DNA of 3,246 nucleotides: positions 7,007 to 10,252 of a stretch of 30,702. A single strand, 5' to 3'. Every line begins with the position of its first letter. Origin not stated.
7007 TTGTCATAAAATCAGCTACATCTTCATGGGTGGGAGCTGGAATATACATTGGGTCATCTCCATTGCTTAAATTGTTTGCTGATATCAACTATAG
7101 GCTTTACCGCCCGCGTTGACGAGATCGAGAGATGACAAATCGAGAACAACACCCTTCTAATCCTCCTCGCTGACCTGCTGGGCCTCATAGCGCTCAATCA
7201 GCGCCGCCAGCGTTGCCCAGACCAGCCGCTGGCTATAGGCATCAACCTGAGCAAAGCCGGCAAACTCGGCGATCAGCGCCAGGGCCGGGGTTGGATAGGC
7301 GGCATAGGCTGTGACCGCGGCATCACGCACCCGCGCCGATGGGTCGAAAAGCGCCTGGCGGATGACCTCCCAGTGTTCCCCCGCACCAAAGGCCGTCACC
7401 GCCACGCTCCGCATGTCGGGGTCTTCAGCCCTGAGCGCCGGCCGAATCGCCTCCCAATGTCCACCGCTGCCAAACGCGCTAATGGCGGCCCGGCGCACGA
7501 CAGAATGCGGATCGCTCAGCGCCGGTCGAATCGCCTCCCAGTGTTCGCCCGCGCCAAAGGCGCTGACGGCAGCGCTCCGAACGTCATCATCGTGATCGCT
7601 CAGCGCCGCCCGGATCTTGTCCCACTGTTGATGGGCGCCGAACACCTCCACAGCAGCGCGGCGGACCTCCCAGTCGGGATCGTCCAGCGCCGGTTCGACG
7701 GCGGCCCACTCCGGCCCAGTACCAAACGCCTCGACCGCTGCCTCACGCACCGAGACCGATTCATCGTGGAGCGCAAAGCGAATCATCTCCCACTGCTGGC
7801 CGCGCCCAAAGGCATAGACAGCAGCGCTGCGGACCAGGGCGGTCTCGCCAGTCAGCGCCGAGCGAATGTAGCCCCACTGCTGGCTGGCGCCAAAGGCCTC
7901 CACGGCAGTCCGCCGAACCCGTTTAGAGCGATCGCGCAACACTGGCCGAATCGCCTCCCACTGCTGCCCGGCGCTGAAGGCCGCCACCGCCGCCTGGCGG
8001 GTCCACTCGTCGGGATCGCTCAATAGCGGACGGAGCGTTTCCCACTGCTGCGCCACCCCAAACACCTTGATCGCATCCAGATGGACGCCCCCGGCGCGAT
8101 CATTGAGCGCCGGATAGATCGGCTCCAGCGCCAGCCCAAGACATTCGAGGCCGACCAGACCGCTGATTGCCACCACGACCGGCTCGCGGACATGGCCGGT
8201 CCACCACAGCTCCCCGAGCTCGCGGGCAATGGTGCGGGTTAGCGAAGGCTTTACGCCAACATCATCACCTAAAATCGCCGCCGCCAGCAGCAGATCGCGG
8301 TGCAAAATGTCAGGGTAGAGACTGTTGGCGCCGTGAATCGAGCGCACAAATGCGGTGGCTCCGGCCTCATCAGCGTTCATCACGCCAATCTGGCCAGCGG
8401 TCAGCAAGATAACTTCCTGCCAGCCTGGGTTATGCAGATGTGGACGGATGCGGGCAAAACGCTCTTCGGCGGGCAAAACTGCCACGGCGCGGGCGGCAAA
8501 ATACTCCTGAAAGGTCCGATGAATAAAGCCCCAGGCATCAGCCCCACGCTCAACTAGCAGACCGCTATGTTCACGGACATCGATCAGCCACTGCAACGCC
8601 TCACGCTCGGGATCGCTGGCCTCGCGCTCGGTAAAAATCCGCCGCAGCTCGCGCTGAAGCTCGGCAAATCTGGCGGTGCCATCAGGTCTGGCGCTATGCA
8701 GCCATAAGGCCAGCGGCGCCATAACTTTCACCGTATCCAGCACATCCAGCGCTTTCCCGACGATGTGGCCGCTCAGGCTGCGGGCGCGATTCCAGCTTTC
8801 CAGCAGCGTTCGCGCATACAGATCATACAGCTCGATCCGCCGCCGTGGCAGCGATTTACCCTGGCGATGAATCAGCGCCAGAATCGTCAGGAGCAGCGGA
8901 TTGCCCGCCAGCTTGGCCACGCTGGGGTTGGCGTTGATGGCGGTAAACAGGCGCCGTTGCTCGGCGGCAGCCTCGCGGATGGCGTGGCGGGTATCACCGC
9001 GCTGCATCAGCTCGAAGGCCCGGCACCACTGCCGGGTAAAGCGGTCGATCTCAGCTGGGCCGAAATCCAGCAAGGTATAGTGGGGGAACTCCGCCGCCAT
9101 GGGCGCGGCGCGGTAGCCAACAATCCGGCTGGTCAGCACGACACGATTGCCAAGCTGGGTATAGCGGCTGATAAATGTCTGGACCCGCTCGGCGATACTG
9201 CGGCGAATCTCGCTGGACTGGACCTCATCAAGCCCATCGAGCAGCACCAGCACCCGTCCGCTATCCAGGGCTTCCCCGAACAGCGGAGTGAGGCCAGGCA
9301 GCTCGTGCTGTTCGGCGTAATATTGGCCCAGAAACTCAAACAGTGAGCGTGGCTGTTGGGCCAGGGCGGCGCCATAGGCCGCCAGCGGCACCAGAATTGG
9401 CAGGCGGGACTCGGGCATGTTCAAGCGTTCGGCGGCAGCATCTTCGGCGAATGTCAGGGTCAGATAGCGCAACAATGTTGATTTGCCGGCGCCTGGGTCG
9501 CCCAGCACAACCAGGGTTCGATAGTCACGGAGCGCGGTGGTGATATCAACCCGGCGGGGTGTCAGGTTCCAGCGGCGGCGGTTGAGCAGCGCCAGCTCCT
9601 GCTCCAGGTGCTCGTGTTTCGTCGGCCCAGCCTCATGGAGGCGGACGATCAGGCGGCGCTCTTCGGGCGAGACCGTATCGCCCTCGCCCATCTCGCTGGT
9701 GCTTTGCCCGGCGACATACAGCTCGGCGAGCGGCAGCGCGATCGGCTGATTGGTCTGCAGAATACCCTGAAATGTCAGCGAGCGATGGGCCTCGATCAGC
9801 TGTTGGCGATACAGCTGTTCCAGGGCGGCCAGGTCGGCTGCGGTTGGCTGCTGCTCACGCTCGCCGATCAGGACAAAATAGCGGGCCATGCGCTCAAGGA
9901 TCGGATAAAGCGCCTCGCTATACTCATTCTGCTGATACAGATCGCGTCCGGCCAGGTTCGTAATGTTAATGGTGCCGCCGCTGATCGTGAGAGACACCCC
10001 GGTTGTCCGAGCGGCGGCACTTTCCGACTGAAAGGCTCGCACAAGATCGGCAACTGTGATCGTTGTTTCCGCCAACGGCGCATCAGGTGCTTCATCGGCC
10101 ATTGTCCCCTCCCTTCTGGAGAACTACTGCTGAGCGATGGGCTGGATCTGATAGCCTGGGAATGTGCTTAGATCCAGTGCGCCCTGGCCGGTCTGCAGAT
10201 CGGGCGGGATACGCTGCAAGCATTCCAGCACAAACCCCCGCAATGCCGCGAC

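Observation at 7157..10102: NACHT protein pairs a minimal N-terminus with a 10-copy PBS-lyase-type HEAT sensor array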

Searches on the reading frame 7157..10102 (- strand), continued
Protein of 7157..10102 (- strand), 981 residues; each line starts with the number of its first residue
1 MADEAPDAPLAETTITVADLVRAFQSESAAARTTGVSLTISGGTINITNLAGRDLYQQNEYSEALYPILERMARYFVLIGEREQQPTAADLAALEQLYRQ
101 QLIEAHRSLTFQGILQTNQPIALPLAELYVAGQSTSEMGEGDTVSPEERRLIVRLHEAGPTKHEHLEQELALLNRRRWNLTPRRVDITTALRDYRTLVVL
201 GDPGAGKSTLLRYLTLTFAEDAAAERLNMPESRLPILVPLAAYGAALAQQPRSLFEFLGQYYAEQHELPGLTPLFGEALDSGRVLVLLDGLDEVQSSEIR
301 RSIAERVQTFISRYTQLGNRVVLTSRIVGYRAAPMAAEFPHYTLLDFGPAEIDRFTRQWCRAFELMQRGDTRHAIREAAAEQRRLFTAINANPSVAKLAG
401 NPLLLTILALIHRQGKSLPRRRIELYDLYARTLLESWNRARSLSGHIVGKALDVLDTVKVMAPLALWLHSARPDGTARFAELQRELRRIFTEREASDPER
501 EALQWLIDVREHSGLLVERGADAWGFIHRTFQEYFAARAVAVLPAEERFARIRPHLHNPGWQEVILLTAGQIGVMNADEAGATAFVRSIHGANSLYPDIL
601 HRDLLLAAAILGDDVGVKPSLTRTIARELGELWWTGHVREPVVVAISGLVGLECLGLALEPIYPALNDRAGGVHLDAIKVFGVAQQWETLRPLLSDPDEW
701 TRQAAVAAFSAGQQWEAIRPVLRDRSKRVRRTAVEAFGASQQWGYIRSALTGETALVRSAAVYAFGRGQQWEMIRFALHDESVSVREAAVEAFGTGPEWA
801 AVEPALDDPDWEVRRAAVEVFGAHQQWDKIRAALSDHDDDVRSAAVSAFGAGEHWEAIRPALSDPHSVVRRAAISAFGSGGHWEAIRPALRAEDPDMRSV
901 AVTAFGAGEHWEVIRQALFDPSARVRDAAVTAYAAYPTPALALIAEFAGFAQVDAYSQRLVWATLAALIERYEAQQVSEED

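Call 58: find_encoding_contigs(protein=P0053, flank=7000, max_places=1)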
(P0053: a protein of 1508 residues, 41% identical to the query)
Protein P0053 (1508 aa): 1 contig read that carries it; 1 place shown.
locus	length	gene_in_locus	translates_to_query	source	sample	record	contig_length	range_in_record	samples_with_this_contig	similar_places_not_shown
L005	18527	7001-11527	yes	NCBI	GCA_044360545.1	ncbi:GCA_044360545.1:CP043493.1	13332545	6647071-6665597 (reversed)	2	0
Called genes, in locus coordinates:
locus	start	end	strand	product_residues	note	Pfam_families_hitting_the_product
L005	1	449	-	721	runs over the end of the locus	PF01590:GAF, PF13185:GAF_2, PF01590:GAF, PF13185:GAF_2, PF13492:GAF_3 (weak), PF00990:GGDEF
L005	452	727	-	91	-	PF04977:DivIC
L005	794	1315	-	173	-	PF08534:Redoxin, PF00578:AhpC-TSA, PF00085:Thioredoxin (weak), PF13905:Thioredoxin_8 (weak)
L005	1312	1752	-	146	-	PF01475:FUR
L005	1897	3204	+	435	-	-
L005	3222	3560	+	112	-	-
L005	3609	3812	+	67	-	-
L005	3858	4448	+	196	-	-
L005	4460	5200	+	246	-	-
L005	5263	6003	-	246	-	PF02811:PHP (weak), PF13263:PHP_C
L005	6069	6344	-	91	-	-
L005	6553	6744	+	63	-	-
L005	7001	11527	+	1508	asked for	PF05729:NACHT, PF13513:HEAT_EZ (faint), PF14663:RasGEF_N_2 (faint), PF12717:Cnd1 (faint), PF24714:TOR1L1_N (faint), PF25151:TPR_Trm732_C (faint), PF13646:HEAT_2, PF13646:HEAT_2, +12 more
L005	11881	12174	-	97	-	-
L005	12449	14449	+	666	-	-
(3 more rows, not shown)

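Call 63: list_cluster_members(proteins=[window:7157-10102:-, window:10124-10492:-, window:6858-7094:-])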
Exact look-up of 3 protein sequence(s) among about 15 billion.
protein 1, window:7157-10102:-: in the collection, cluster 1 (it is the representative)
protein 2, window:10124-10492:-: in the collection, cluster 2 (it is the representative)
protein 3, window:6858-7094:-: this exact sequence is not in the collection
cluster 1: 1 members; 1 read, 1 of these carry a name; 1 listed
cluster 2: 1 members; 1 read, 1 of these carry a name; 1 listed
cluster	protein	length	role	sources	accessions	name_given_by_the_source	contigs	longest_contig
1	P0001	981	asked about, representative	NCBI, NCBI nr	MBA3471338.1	MAG: HEAT repeat domain-containing protein [Herpetosiphonaceae bacterium] | HEAT repeat domain-containing protein [Herpetosiphonaceae bacterium]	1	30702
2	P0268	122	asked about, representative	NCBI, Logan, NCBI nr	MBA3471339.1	MAG: DUF309 domain-containing protein [Herpetosiphonaceae bacterium] | DUF309 domain-containing protein [Herpetosiphonaceae bacterium]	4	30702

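Call 65: search_solved_structures(query=window:7157-10102:-, max_evalue=0.01)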
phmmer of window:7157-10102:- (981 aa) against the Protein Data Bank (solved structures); distinct sequences matched with E-value up to 0.01: 20.
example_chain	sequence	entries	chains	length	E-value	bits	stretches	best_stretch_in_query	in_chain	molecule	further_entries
9sah_A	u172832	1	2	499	3.2e-21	78.5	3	776-905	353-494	E4-NB2 synthetic fusion protein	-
4zv6_A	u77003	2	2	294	6.1e-16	61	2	772-906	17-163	AlphaRep-7 | alpha-Rep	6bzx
6fsq_A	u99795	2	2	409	2.3e-15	59.1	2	766-907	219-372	alphaRep A3_bGFPD | A3_bGFPD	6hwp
6ft5_A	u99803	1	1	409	1.1e-14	56.9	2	770-907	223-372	alphaRep A3_A3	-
4xl5_C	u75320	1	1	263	1.1e-10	43.7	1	757-934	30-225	bGFP-A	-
6gwc_C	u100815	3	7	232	1.4e-10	43.2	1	777-933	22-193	iE5 ALPHAREP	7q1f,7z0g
8aw4_A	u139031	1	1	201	1.6e-10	43.1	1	772-910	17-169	ALPHAREP bB-E3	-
9rhz_A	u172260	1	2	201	2.2e-10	42.6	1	772-907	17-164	ALPHAREP bE5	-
5dcq_A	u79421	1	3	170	2.9e-09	38.9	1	772-890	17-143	artificial repeat proteins (alphaREP3)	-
6veh_A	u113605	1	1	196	1.1e-08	36.9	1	752-890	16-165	HEAT repeat domain-containing protein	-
7p0h_A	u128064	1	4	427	1.4e-08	36.6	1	772-933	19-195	Helicobacter pylori ComF fused to an artificial alphaREP crystallization helper (named B2)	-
3ltj_A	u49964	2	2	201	2.5e-08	35.8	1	777-907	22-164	AlphaRep-4 | bA3-2: binder of A3 protein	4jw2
3ltm_A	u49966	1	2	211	3.7e-08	35.3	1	774-907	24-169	Alpha-Rep4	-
6gwd_G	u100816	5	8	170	1.3e-07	33.5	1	772-890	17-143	iiH5 ALPHAREP | iih5 Alpha Repeating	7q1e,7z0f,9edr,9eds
4xvp_D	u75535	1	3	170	7.1e-07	31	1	772-890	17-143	BGFP-C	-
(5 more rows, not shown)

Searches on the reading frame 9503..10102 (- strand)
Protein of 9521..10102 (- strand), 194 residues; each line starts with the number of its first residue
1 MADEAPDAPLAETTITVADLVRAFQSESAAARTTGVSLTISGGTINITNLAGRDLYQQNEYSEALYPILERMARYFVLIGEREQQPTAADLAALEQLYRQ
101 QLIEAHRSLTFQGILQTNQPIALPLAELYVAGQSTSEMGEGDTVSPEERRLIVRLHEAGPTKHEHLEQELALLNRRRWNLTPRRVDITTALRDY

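Call 10: search_protein_families(library=pfam, proteins=[window:9521-10102:-], max_evalue=10)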
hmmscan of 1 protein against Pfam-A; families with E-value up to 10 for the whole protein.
seq(194 aa): 0 families

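Call 59: predict_structure(alignment_id=A2)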
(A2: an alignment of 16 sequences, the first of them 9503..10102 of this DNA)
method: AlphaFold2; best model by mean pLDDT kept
length: 200 residues; sequences in the alignment: 16
mean_pLDDT: 67.1   pTM: 0.40
mean pLDDT of the five models: 67.1, 63.8, 61.5, 59.2, 58.4
residues with pLDDT >= 90: 4; 70-90: 86; 50-70: 85; < 50: 25
segments of 3 or more residues with pLDDT < 50: 8-11, 129-141, 194-200
pLDDT, mean of each block of 10 residues (from residue 1): 50 65 78 77 69 61 73 72 67 71 67 62 61 41 70 86 89 79 54 48
secondary structure, 60 per line:
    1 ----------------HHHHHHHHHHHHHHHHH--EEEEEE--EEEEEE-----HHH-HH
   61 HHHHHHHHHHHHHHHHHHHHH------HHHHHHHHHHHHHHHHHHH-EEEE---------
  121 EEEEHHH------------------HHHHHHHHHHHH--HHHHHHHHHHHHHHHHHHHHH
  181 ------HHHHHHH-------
elements in order: H17-33 E36-41 E44-49 H59-81 H88-106 E108-111 E121-124 H146-157 H160-180 H187-193

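Call 62: fold_search(model_id=the predicted structure, library=pdb)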
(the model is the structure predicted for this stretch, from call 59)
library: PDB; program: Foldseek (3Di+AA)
matches with E <= 10: 344; with E <= 0.001: 0
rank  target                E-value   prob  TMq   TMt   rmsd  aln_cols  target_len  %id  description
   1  3rpu_D                7.2e-01  0.07  0.15  0.14  25.1       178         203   15  Crystal structure of the MukE-MukF complex (released 2012-03-14)
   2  4m63_C                8.7e-01  0.06  0.14  0.09  23.1       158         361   16  Crystal Structure of a Filament-Like Actin Trimer Bound to the Bacterial Effector VopL (released 2013-10-23)
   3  8k8v_A                1.1e+00  0.44  0.22  0.07  11.6        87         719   13  CryoEM structure of LonC protease hepatmer, apo state (released 2024-08-07)
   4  2oan_D                1.1e+00  0.04  0.09  0.05  17.6       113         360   18  Structure of oxidized beta-actin (released 2007-05-01)
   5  9f0y_H                1.2e+00  0.02  0.09  0.05  22.6       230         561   13  CryoEM structure of the F plasmid relaxosome with TraI in its TE mode, derived from the ss-27_+8ds+9_+143-R Locally-re (released 2025-06-04)
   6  2q1n_A                1.3e+00  0.03  0.09  0.06  18.6       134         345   19  Actin Dimer Cross-linked Between Residues 41 and 374 (released 2007-06-05)
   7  9fjm_B                1.3e+00  0.04  0.16  0.10  25.7       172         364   13  Cryo-EM structure of the phalloidin-bound pointed end of the actin filament. (released 2024-09-11)
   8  2q1n_B                1.3e+00  0.04  0.13  0.09  25.3       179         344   16  Actin Dimer Cross-linked Between Residues 41 and 374 (released 2007-06-05)
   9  3b63_E                1.3e+00  0.04  0.10  0.06  17.4       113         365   18  Actin filament model in the extended form of acromsomal bundle in the Limulus sperm (released 2008-11-18)
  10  7ztd_A                1.4e+00  0.04  0.14  0.09  22.5       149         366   17  Non-muscle F-actin decorated with non-muscle tropomyosin 3.2 (released 2023-01-11)
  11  7ztc_A                1.4e+00  0.04  0.13  0.08  23.4       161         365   15  Non-muscle F-actin decorated with non-muscle tropomyosin 1.6 (released 2023-01-11)
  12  8iue_P                1.5e+00  0.05  0.17  0.13  16.9       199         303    9  RNA polymerase III pre-initiation complex melting complex 1 (released 2023-05-24)
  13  6i4i_A                1.7e+00  0.04  0.10  0.06  19.4       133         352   15  Crystal Structure of Plasmodium falciparum actin I (F54Y mutant) in the Mg-K-ADP-AlFn state (released 2019-06-26)
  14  1h1v_A                1.7e+00  0.04  0.14  0.09  24.8       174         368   16  gelsolin G4-G6/actin complex (released 2003-01-24)
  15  1yxq_B                1.7e+00  0.03  0.13  0.08  24.6       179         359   16  Crystal structure of actin in complex with swinholide A (released 2005-05-17)
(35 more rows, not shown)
